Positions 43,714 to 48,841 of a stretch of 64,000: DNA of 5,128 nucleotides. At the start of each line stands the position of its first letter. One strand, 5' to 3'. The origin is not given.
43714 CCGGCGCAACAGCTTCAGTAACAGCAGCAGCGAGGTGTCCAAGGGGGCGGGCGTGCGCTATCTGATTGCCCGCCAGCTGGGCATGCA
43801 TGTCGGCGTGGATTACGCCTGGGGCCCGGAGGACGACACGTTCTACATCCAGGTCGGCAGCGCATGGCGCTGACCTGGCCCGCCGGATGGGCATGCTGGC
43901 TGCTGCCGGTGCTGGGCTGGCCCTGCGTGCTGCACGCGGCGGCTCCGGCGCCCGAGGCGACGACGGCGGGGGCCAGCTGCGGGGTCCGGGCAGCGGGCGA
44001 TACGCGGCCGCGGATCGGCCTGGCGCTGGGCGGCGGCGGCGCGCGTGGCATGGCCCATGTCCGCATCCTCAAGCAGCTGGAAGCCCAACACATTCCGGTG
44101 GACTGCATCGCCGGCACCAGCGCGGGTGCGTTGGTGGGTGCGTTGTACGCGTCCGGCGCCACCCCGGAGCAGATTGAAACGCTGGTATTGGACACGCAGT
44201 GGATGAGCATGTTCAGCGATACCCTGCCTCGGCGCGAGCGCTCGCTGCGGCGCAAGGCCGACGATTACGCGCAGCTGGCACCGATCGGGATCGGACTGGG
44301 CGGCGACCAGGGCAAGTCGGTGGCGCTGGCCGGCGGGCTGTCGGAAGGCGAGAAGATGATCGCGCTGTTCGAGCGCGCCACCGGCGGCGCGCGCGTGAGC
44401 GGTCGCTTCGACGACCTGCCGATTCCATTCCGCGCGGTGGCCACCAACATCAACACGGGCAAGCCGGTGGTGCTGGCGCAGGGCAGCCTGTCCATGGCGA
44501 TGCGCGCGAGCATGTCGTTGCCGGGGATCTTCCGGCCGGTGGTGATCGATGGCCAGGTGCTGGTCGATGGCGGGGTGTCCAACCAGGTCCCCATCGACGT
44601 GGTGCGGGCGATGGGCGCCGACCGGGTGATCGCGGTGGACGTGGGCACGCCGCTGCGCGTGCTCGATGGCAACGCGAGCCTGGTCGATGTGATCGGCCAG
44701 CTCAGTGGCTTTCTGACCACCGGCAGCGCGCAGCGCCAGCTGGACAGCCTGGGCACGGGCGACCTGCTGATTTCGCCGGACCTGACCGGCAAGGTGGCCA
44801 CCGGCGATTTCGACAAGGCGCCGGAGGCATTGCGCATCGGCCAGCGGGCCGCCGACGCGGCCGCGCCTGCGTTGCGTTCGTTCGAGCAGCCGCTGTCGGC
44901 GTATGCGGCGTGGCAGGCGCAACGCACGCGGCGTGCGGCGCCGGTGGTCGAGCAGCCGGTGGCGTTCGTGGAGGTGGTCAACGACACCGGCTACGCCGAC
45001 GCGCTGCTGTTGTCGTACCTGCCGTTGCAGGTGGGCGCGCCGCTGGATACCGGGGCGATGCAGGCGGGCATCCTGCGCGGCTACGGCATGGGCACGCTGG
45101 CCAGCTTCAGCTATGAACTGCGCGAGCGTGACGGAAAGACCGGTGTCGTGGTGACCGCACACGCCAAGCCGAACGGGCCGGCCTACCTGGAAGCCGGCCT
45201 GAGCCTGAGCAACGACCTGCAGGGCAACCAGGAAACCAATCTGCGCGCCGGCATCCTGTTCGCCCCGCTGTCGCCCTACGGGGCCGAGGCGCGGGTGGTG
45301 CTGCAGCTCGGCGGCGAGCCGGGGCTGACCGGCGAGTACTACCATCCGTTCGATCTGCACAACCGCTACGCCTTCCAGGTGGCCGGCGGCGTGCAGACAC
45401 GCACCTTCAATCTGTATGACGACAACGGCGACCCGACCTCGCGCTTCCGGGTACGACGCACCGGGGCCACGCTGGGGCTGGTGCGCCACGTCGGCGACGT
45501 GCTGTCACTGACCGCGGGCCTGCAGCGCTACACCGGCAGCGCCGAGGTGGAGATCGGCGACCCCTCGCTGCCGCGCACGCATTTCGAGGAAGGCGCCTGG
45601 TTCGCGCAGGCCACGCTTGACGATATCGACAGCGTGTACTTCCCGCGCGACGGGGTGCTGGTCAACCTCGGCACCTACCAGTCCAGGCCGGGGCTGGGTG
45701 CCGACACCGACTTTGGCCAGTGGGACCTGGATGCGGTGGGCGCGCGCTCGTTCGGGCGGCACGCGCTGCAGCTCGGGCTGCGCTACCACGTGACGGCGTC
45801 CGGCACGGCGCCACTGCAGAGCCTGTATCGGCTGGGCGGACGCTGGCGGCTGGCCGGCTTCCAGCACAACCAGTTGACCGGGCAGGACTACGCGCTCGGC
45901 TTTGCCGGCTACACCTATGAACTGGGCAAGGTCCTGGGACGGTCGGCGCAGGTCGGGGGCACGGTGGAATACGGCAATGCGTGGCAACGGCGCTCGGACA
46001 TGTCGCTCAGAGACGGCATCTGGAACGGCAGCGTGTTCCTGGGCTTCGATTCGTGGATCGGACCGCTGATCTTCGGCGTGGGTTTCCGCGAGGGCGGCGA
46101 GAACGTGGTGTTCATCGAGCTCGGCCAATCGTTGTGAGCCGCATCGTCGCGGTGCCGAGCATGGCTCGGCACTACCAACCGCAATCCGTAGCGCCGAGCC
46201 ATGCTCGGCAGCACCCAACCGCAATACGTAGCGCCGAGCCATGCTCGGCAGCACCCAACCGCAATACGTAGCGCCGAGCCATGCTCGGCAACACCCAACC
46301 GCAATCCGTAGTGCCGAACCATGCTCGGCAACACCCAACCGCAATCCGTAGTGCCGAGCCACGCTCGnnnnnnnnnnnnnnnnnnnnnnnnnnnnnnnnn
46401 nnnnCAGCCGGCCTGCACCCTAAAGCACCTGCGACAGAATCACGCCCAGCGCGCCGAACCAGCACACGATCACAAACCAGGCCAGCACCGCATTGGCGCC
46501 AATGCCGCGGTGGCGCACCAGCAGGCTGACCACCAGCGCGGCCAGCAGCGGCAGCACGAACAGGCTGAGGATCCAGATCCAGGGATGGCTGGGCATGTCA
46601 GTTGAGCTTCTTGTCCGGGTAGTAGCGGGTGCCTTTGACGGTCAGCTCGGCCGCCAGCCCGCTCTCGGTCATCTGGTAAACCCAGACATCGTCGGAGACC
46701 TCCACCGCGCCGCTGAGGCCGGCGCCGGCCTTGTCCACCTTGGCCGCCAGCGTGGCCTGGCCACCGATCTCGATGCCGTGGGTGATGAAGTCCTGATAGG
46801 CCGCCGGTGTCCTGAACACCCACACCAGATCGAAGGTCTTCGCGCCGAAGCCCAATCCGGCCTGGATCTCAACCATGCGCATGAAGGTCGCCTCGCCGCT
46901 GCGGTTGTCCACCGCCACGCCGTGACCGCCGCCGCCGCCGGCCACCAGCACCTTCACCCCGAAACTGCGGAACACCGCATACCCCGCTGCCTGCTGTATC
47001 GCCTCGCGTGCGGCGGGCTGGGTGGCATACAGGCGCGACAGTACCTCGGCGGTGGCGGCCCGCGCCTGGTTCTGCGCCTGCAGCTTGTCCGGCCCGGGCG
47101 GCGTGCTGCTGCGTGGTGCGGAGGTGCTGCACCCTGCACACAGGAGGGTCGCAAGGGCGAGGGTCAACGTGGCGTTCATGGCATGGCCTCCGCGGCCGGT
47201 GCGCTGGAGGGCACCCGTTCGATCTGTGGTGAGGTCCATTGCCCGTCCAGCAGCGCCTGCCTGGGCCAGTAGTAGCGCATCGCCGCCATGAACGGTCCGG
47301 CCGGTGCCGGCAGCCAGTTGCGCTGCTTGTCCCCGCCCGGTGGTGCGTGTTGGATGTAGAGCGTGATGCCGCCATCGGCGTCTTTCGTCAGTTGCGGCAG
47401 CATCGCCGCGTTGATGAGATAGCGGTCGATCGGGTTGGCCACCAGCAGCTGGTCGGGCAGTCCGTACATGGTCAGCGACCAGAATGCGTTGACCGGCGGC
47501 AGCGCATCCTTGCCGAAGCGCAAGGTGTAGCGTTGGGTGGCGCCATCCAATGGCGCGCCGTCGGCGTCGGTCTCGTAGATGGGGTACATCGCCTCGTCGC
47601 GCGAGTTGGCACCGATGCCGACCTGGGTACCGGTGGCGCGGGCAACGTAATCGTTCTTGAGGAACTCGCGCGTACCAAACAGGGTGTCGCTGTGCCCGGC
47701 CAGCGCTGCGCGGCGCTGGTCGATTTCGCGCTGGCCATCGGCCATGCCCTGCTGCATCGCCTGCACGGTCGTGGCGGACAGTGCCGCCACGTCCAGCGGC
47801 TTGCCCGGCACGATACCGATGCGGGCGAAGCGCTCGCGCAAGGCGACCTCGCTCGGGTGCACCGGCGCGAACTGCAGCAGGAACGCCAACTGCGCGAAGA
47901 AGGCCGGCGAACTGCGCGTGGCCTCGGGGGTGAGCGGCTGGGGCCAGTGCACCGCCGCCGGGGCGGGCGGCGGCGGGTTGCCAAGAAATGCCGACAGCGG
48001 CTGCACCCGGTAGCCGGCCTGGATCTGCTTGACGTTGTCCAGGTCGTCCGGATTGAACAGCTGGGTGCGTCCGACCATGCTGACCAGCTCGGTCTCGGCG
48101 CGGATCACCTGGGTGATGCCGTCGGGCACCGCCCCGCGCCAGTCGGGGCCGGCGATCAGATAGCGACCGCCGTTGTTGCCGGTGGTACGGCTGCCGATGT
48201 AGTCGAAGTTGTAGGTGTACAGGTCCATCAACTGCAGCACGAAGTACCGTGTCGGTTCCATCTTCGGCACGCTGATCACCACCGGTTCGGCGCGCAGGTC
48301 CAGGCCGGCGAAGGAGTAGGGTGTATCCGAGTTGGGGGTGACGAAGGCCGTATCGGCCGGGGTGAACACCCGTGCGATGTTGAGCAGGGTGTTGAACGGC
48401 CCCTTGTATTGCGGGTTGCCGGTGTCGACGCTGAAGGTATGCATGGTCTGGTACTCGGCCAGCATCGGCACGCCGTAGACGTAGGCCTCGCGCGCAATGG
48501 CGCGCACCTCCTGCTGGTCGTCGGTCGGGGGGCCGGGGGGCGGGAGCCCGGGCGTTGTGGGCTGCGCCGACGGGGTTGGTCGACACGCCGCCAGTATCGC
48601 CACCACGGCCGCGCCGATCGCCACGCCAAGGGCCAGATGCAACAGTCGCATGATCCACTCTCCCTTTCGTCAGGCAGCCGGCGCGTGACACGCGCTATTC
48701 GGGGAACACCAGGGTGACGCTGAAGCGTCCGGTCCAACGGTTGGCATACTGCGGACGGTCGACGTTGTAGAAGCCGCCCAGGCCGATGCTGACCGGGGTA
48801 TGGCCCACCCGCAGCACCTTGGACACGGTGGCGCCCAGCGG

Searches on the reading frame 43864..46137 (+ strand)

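Call 13: search_protein_families(library=pfam, proteins=[window:43864-46137:+])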
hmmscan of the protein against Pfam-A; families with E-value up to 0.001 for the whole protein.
window:43864-46137:+ (757 aa): 2 families
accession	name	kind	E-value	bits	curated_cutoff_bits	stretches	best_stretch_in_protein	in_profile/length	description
PF01734.28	Patatin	-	1.2e-29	104.3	27.7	1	53-246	1-189/191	Patatin-like phospholipase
PF01103.29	Omp85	-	1.3e-08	35.2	24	1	492-699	26-227/325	Omp85 superfamily domain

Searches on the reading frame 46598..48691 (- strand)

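Call 13: search_protein_families(library=pfam, proteins=[window:46598-48691:-])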
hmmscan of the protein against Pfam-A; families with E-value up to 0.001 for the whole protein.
window:46598-48691:- (697 aa): 1 family
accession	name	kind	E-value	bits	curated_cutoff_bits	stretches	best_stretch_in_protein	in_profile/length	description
PF04366.17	Ysc84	-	4.2e-08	33.4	25.1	1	609-697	3-92/127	Las17-binding protein actin regulator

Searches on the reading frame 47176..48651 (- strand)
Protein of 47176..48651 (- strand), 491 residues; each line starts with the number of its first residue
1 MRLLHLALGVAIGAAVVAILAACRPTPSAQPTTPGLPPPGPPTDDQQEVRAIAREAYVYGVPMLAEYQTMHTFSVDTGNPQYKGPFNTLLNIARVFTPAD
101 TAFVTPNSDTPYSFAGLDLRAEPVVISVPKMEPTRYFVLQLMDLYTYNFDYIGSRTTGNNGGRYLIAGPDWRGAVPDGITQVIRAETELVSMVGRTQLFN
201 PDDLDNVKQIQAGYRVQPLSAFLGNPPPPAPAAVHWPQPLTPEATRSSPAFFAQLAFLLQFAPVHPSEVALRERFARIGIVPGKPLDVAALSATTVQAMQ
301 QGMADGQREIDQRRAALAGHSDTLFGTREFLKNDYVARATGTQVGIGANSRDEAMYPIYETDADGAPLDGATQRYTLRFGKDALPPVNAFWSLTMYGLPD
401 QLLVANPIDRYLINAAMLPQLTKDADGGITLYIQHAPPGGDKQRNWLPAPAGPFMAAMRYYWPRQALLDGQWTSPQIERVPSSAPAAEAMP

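Call 13: search_protein_families(library=pfam, proteins=[window:47176-48651:-])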
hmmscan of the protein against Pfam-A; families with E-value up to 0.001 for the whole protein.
window:47176-48651:- (491 aa): 2 families
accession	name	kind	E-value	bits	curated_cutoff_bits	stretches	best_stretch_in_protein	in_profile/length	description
PF06863.17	DUF1254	-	1.4e-47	161.7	22.2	1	86-218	1-133/133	Protein of unknown function (DUF1254)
PF06742.16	DUF1214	-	5.3e-35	120.8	25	1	353-465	1-112/112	Protein of unknown function (DUF1214)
